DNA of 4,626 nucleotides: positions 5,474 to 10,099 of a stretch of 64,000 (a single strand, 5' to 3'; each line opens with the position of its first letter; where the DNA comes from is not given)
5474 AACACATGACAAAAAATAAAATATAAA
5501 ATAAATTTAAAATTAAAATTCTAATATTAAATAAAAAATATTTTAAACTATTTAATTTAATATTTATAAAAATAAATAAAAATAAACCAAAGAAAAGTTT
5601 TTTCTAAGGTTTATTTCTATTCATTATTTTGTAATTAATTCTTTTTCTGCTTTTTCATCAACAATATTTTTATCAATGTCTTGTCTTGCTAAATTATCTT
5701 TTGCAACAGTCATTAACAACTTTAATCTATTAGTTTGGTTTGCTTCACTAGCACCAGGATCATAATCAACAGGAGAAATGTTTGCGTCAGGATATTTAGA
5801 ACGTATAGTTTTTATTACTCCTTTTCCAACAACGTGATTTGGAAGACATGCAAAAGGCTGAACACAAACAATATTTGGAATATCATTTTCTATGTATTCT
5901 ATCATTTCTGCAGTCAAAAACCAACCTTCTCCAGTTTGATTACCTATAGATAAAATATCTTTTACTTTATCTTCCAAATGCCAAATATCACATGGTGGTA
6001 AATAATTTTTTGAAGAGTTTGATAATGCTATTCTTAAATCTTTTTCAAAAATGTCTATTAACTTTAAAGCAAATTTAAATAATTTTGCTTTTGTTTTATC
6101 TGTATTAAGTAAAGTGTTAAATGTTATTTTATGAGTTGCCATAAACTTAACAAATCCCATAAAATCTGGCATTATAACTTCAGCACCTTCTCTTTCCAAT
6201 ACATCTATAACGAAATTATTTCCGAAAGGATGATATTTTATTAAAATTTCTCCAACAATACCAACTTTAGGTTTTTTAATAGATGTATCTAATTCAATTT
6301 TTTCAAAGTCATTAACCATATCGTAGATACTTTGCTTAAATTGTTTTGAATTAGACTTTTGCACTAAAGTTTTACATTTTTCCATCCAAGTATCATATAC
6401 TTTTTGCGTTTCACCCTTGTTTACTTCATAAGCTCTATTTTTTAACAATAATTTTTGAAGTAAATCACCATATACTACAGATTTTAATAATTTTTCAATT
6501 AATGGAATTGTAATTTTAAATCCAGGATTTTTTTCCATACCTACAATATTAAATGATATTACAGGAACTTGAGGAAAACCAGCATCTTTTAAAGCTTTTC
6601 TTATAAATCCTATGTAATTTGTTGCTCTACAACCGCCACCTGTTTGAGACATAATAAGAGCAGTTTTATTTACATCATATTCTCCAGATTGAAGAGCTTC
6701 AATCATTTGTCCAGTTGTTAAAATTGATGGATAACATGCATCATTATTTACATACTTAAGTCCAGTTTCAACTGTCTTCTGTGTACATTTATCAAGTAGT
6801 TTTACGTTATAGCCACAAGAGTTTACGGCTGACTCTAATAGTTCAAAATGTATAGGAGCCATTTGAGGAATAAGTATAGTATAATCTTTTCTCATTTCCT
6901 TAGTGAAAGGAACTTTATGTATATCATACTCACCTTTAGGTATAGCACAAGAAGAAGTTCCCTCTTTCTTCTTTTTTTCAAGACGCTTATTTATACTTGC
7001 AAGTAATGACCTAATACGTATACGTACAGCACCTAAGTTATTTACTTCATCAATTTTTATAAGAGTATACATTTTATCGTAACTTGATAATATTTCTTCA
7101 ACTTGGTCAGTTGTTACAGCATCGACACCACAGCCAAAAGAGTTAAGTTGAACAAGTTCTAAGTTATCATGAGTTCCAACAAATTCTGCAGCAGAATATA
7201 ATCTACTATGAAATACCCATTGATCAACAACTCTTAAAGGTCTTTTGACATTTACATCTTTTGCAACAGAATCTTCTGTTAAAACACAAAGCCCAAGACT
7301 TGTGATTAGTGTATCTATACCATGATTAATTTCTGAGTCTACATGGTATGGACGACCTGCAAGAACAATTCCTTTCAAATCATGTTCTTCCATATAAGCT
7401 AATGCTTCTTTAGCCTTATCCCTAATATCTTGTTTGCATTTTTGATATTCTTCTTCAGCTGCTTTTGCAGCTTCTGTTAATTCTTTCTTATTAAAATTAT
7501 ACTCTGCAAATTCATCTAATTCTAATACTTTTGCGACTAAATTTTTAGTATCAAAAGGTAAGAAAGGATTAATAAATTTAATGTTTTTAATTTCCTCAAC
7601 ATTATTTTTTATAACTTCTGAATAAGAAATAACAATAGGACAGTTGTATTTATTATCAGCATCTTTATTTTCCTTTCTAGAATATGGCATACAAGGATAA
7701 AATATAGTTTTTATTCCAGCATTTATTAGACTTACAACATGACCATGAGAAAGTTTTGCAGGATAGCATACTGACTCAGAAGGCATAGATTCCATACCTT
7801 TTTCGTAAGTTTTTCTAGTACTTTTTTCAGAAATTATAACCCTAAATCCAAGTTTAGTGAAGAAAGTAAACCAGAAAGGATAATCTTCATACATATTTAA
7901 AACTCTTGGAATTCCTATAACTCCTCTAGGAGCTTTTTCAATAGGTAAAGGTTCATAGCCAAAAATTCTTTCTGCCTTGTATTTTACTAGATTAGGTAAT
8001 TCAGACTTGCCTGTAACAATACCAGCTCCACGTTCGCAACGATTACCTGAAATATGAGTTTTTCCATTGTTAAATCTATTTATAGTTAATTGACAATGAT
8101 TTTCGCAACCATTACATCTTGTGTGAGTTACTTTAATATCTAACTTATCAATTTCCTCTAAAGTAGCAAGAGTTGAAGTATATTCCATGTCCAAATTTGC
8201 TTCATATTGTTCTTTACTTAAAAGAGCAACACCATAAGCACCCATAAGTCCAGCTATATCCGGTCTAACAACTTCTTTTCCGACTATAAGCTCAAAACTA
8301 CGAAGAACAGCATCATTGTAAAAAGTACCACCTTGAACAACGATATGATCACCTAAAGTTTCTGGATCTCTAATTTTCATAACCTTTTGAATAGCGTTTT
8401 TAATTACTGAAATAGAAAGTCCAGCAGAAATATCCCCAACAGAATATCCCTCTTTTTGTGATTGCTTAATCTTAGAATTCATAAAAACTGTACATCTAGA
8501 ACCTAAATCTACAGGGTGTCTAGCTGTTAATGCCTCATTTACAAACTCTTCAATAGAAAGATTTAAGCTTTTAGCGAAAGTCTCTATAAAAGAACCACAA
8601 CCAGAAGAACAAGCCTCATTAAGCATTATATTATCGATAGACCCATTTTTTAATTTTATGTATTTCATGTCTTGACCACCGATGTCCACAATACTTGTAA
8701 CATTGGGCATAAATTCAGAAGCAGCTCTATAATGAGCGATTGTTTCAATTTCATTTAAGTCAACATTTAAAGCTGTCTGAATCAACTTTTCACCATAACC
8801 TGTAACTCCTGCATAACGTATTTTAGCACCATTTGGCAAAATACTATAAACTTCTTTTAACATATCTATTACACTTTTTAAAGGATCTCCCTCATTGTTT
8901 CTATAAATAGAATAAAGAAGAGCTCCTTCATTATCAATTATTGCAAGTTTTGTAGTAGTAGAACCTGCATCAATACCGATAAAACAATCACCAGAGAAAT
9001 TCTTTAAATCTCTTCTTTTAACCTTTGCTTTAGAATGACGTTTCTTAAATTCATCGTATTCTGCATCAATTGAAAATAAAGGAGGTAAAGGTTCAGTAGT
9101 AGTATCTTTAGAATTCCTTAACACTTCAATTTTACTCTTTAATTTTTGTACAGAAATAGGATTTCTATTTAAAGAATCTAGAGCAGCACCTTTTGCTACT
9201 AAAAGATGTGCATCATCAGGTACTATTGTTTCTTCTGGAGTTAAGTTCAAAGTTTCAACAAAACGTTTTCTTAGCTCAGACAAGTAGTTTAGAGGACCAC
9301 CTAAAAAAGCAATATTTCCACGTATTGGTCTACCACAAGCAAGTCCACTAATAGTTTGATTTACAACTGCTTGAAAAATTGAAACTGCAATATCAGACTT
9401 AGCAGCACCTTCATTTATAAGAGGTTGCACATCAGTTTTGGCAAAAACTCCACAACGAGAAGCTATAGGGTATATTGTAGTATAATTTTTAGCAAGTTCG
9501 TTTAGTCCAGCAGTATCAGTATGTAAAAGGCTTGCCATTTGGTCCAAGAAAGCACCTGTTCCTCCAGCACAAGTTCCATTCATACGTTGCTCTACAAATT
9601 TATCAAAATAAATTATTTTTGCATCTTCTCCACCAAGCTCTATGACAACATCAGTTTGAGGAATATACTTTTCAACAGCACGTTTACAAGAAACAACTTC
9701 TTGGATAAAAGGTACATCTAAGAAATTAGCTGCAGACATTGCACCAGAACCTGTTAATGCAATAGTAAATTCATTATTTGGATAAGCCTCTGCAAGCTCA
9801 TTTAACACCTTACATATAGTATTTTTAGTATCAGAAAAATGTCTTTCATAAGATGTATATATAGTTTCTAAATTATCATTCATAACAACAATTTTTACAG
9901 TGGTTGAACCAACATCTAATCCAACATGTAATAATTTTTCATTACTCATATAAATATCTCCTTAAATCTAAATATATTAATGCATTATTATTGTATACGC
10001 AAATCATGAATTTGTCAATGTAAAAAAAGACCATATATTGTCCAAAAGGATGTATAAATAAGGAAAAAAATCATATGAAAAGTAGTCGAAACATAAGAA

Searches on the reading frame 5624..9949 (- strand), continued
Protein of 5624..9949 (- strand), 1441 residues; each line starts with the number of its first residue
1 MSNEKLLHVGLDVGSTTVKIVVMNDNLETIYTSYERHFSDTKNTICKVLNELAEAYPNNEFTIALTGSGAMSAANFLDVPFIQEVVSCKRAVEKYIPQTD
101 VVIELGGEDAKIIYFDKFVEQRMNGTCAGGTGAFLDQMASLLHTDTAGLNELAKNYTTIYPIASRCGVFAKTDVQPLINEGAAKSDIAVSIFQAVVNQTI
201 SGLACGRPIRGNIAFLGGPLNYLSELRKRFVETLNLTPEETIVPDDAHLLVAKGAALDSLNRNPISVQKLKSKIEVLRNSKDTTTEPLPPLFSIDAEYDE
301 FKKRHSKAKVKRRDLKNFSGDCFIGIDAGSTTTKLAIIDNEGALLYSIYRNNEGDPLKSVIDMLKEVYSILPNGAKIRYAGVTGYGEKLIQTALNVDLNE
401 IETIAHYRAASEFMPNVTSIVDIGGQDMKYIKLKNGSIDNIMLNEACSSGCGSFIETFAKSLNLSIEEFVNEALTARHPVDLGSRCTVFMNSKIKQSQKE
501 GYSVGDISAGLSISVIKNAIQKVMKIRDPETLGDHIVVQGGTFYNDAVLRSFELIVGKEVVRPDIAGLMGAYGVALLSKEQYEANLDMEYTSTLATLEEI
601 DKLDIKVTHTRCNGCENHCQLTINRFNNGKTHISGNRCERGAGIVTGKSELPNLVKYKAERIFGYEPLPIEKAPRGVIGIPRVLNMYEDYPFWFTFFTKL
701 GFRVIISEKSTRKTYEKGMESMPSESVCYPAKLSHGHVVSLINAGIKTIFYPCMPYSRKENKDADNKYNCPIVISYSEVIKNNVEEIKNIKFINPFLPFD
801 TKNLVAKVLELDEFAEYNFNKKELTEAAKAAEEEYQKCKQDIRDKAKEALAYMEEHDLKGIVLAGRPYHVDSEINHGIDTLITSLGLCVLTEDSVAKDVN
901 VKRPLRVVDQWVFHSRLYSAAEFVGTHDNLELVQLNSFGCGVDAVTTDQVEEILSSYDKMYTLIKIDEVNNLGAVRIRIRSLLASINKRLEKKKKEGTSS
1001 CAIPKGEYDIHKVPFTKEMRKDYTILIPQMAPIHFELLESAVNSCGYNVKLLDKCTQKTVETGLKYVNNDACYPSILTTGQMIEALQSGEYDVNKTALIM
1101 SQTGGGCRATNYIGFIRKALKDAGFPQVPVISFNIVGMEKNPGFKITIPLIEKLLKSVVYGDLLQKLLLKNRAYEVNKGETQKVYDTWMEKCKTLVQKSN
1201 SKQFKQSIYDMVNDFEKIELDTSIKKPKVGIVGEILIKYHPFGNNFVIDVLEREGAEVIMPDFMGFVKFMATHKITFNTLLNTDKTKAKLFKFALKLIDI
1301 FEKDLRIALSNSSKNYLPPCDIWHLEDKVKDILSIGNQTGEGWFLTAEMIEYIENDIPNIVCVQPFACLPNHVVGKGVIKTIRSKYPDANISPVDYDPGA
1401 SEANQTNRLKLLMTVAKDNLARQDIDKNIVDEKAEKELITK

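Call 38: find_encoding_contigs(protein=P0140, flank=10000, max_places=1)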
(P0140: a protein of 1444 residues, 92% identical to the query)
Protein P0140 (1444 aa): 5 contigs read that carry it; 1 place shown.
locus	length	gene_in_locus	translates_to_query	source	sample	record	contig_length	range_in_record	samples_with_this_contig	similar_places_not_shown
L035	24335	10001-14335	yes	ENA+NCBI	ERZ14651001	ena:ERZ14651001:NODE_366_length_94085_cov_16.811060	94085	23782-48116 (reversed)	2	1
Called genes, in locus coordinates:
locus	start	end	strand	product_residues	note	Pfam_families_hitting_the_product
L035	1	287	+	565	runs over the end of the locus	PF01327:Pep_deformylase, PF05116:S6PP (faint), PF08282:Hydrolase_3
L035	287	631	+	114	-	-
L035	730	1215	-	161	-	PF00583:Acetyltransf_1, PF13673:Acetyltransf_10, PF13508:Acetyltransf_7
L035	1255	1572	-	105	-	PF04993:TfoX_N (weak)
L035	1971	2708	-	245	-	-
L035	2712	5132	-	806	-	-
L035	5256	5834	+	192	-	PF07670:Gate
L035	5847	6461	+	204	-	PF07670:Gate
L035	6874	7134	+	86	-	PF04014:MazE_antitoxin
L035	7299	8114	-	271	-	PF00590:TP_methylase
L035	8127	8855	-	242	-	PF05175:MTS, PF02384:N6_Mtase (weak), PF07669:Eco57I (weak), PF01135:PCMT, PF02475:TRM5-TYW2_MTfase, PF06325:PrmA, PF13847:Methyltransf_31, PF13649:Methyltransf_25, +4 more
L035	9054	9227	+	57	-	-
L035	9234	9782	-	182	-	PF10646:Germane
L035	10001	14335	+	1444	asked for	PF01548:DEDD_Tnp_IS110 (faint), PF01869:BcrAD_BadFG, PF09989:DUF2229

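Call 39: find_encoding_contigs(protein=P0142, flank=10000, max_places=1)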
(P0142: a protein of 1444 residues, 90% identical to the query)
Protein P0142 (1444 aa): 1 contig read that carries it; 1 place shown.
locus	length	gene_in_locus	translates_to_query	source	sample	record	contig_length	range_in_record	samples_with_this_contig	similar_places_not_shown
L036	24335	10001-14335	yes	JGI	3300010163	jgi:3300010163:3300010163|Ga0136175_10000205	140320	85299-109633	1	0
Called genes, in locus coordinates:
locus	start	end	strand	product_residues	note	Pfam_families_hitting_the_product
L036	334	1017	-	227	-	PF01427:Peptidase_M15, PF02557:VanY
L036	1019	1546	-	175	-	PF13302:Acetyltransf_3 (weak), PF00583:Acetyltransf_1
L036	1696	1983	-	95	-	-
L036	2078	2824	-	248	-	-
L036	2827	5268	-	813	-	-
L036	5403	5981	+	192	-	PF07670:Gate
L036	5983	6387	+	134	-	PF07670:Gate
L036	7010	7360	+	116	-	PF04014:MazE_antitoxin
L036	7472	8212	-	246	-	PF00590:TP_methylase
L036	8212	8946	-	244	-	PF05175:MTS, PF01135:PCMT (weak), PF01170:UPF0020, PF02384:N6_Mtase, PF02475:TRM5-TYW2_MTfase, PF06325:PrmA, PF13847:Methyltransf_31, PF13649:Methyltransf_25, +5 more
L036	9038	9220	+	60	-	-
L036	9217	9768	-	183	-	PF10646:Germane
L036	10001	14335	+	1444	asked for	PF01548:DEDD_Tnp_IS110 (faint), PF01869:BcrAD_BadFG, PF09989:DUF2229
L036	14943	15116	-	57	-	-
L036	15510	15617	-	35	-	-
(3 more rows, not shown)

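Call 48: find_encoding_contigs(protein=P0222, flank=10000, max_places=1)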
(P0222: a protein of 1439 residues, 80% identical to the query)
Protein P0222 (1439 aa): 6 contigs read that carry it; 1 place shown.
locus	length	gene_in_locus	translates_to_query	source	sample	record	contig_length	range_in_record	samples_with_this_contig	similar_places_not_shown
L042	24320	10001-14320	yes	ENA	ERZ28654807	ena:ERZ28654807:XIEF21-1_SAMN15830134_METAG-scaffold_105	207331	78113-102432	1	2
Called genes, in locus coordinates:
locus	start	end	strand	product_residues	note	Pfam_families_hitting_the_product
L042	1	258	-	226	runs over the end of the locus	PF01061:ABC2_membrane (weak), PF12679:ABC2_membrane_2, PF12730:ABC2_membrane_4 (weak), PF12698:ABC2_membrane_3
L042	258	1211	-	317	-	PF02463:SMC_N (faint), PF00005:ABC_tran, PF13304:AAA_21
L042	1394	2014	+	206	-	PF01169:GDT1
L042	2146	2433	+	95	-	PF01985:CRS1_YhbY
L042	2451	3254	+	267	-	PF05822:UMPH-1, PF12710:HAD (weak)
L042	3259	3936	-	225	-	PF06541:ABC_trans_CmpB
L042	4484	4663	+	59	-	-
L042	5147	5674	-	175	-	PF07670:Gate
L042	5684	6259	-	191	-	PF07670:Gate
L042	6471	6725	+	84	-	PF04014:MazE_antitoxin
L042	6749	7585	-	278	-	PF00590:TP_methylase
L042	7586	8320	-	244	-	PF10294:Methyltransf_16 (weak), PF02384:N6_Mtase (weak), PF05175:MTS, PF06325:PrmA, PF12847:Methyltransf_18, PF02475:TRM5-TYW2_MTfase, PF13649:Methyltransf_25, PF13847:Methyltransf_31, +4 more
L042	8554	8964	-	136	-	PF10646:Germane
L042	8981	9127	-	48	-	-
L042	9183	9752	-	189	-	PF00565:SNase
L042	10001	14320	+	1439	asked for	PF01548:DEDD_Tnp_IS110 (faint), PF01869:BcrAD_BadFG, PF09989:DUF2229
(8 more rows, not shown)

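Call 49: find_encoding_contigs(protein=P0186, flank=10000, max_places=1)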
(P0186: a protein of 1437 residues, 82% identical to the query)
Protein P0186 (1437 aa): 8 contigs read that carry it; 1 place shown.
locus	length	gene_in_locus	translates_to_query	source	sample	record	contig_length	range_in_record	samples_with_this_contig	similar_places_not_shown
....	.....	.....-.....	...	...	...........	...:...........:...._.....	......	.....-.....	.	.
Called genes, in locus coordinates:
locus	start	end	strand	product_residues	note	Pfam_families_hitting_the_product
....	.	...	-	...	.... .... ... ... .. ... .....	-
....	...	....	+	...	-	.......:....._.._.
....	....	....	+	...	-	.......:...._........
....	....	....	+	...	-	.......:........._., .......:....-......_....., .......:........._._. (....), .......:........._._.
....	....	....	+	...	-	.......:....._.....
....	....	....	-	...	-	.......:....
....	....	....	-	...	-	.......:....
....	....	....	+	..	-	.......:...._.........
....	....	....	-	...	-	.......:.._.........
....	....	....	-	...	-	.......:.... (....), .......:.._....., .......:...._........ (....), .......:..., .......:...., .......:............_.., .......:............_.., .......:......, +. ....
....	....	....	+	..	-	-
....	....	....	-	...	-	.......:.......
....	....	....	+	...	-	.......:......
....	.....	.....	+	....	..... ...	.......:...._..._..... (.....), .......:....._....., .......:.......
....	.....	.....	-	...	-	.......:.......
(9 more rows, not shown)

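Call 64: find_encoding_contigs(protein=P0149, flank=10000, max_places=1)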
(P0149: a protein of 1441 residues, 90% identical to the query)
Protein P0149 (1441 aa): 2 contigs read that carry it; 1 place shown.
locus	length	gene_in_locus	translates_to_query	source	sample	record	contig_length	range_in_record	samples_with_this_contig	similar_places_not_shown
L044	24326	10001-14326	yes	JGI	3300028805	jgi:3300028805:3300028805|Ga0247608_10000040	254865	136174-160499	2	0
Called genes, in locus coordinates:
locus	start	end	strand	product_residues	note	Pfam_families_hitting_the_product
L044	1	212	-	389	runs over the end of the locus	PF04053:B-prop_COPA_B_2nd (faint), PF18975:DUF5711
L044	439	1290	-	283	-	-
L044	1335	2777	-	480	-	PF09822:ABC_transp_aux, PF23355:IFT52_GIFT (faint)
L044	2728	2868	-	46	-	-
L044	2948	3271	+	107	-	PF13560:HTH_31 (weak), PF01381:HTH_3, PF12844:HTH_19 (weak)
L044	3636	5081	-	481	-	PF00890:FAD_binding_2 (faint), PF01266:DAO (faint), PF03486:HI0933_like (faint), PF07992:Pyr_redox_2 (faint), PF21688:FAD-depend_C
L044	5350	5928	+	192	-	PF07670:Gate (weak)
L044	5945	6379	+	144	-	PF07670:Gate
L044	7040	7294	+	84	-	PF04014:MazE_antitoxin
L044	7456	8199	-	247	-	PF00590:TP_methylase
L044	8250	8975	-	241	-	PF10294:Methyltransf_16 (weak), PF05175:MTS, PF05971:Methyltransf_10 (weak), PF01135:PCMT (weak), PF02475:TRM5-TYW2_MTfase, PF06325:PrmA, PF13847:Methyltransf_31, PF13649:Methyltransf_25, +5 more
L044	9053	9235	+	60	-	-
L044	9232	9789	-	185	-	PF10646:Germane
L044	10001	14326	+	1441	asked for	PF01548:DEDD_Tnp_IS110 (faint), PF01869:BcrAD_BadFG, PF09989:DUF2229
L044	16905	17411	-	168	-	PF14584:DUF4446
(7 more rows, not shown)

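Call 65: find_encoding_contigs(protein=P0166, flank=10000, max_places=1)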
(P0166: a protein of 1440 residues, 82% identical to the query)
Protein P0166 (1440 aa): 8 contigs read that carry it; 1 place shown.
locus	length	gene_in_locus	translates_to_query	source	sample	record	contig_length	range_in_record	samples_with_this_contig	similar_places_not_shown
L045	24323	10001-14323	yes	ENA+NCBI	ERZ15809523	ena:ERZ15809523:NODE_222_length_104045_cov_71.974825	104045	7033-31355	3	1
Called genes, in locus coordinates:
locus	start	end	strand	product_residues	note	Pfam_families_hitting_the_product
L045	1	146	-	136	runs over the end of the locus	-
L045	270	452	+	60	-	-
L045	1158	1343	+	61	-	-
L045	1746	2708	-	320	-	PF04471:Mrr_cat, PF22722:NA-iREase1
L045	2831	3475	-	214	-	PF11611:DUF4352 (weak)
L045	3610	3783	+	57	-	-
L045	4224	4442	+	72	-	-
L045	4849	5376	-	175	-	PF07670:Gate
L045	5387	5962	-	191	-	PF07670:Gate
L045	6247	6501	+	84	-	PF04014:MazE_antitoxin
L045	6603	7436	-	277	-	PF00590:TP_methylase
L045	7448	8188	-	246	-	PF02384:N6_Mtase, PF05175:MTS, PF07669:Eco57I, PF10294:Methyltransf_16 (weak), PF02475:TRM5-TYW2_MTfase (weak), PF03602:Cons_hypoth95 (weak), PF06325:PrmA, PF13847:Methyltransf_31, +4 more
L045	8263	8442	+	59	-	-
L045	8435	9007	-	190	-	PF10646:Germane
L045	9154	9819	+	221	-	PF03006:HlyIII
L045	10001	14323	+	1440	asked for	PF01869:BcrAD_BadFG, PF09989:DUF2229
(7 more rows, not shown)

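Call 77: find_encoding_contigs(protein=P0154, flank=10000, max_places=3)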
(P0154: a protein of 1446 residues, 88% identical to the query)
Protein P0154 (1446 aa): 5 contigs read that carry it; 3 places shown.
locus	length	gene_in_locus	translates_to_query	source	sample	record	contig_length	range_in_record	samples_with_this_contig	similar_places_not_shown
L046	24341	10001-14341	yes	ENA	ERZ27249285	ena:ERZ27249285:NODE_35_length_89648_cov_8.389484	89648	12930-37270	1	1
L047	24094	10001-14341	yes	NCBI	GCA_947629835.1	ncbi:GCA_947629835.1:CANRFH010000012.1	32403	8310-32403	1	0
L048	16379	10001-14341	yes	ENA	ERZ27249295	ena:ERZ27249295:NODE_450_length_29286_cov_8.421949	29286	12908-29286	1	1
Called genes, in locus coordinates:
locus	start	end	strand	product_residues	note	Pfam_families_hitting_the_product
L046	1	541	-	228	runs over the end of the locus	PF12679:ABC2_membrane_2, PF12730:ABC2_membrane_4, PF12698:ABC2_membrane_3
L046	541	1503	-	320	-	PF00005:ABC_tran, PF13304:AAA_21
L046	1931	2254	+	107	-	PF13560:HTH_31 (faint), PF01381:HTH_3, PF12844:HTH_19 (weak)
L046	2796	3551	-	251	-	-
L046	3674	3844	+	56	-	-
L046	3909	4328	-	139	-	PF27746:Small_heat_shock_put (weak), PF00011:HSP20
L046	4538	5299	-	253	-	PF01177:Asp_Glu_race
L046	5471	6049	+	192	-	PF07670:Gate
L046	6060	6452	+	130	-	PF07670:Gate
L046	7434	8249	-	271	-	PF00590:TP_methylase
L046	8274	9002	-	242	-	PF05175:MTS, PF10294:Methyltransf_16 (weak), PF02384:N6_Mtase, PF06325:PrmA, PF07669:Eco57I, PF02475:TRM5-TYW2_MTfase, PF13847:Methyltransf_31, PF13649:Methyltransf_25, +5 more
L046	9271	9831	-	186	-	PF10646:Germane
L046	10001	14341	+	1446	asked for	PF01548:DEDD_Tnp_IS110 (faint), PF01869:BcrAD_BadFG, PF09989:DUF2229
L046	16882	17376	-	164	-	PF14584:DUF4446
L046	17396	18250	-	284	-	PF02195:ParB_N, PF17762:HTH_ParB, PF23552:ParB_C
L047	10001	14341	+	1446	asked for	PF01548:DEDD_Tnp_IS110 (faint), PF01869:BcrAD_BadFG, PF09989:DUF2229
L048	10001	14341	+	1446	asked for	PF01548:DEDD_Tnp_IS110 (faint), PF01869:BcrAD_BadFG, PF09989:DUF2229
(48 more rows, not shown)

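Call 82: list_cluster_members(proteins=[P0121, P0154, P0140])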
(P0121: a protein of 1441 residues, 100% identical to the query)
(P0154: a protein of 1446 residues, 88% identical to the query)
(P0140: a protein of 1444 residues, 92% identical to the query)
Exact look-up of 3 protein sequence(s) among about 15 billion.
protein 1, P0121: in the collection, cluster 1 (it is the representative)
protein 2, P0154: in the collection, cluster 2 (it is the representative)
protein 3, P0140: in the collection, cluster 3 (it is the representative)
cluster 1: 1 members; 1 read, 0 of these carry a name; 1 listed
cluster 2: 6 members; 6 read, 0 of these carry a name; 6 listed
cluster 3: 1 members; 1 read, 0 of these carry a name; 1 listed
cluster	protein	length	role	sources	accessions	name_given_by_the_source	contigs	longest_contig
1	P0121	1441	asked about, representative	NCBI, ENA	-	-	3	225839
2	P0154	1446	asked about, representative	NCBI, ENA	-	-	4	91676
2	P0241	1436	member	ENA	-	-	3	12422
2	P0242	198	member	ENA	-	-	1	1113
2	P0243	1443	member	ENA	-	-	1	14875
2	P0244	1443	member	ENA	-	-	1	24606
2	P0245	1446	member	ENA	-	-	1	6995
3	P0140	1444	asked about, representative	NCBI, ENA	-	-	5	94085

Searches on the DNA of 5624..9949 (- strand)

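Call 37: search_rna_families(sources=[L034, L032, L030], threshold=evalue, max_evalue=0.1)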
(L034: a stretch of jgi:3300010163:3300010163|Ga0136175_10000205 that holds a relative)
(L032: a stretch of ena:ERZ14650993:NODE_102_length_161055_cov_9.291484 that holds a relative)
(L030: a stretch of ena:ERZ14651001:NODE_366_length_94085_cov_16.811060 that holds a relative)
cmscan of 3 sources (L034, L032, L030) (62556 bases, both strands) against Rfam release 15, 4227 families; matches with E-value up to 0.1: 15.
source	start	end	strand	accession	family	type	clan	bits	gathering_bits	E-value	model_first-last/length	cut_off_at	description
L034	11907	11996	+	RF00005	tRNA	Gene; tRNA;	CL00001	60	29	1.7e-10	1-71/71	no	tRNA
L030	11919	12006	+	RF00005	tRNA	Gene; tRNA;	CL00001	58.5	29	4.5e-10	1-71/71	no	tRNA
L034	11711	11801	+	RF00005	tRNA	Gene; tRNA;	CL00001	54.2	29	7e-09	1-71/71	no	tRNA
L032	11538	11625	+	RF00005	tRNA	Gene; tRNA;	CL00001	53.4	29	1.2e-08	1-71/71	no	tRNA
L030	11730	11818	+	RF00005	tRNA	Gene; tRNA;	CL00001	52.2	29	2.4e-08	1-71/71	no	tRNA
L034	11571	11659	+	RF00005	tRNA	Gene; tRNA;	CL00001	51.3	29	4.3e-08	1-71/71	no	tRNA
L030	11497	11585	+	RF00005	tRNA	Gene; tRNA;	CL00001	51.3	29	4.3e-08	1-71/71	no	tRNA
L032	12554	12641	+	RF00005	tRNA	Gene; tRNA;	CL00001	48.4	29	2.7e-07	1-71/71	no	tRNA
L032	12385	12472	+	RF00005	tRNA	Gene; tRNA;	CL00001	47.9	29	3.8e-07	1-71/71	no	tRNA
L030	11766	11818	-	RF04351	Plastid-psbl-rps4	Cis-reg;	-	39.3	68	8.8e-05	1-53/53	no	Plastid-psbl-rps4 3UTR RNA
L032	12421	12472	-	RF04351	Plastid-psbl-rps4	Cis-reg;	-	36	68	0.00065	1-53/53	no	Plastid-psbl-rps4 3UTR RNA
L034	11748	11801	-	RF04351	Plastid-psbl-rps4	Cis-reg;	-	35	68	0.0012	1-53/53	no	Plastid-psbl-rps4 3UTR RNA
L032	11583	11625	-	RF04351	Plastid-psbl-rps4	Cis-reg;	-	32.3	68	0.0069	1-53/53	no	Plastid-psbl-rps4 3UTR RNA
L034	11616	11659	-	RF04351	Plastid-psbl-rps4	Cis-reg;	-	29.4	68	0.041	1-53/53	no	Plastid-psbl-rps4 3UTR RNA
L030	11542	11585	-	RF04351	Plastid-psbl-rps4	Cis-reg;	-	29.4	68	0.041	1-53/53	no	Plastid-psbl-rps4 3UTR RNA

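Call 86: search_dna_similar(query=L034:13150-13900:+, collection=plasmids, mode=distant, max_evalue=0.01)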
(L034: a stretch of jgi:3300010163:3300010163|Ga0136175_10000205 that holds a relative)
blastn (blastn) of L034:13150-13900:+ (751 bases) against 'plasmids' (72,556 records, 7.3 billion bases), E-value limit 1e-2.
No match.
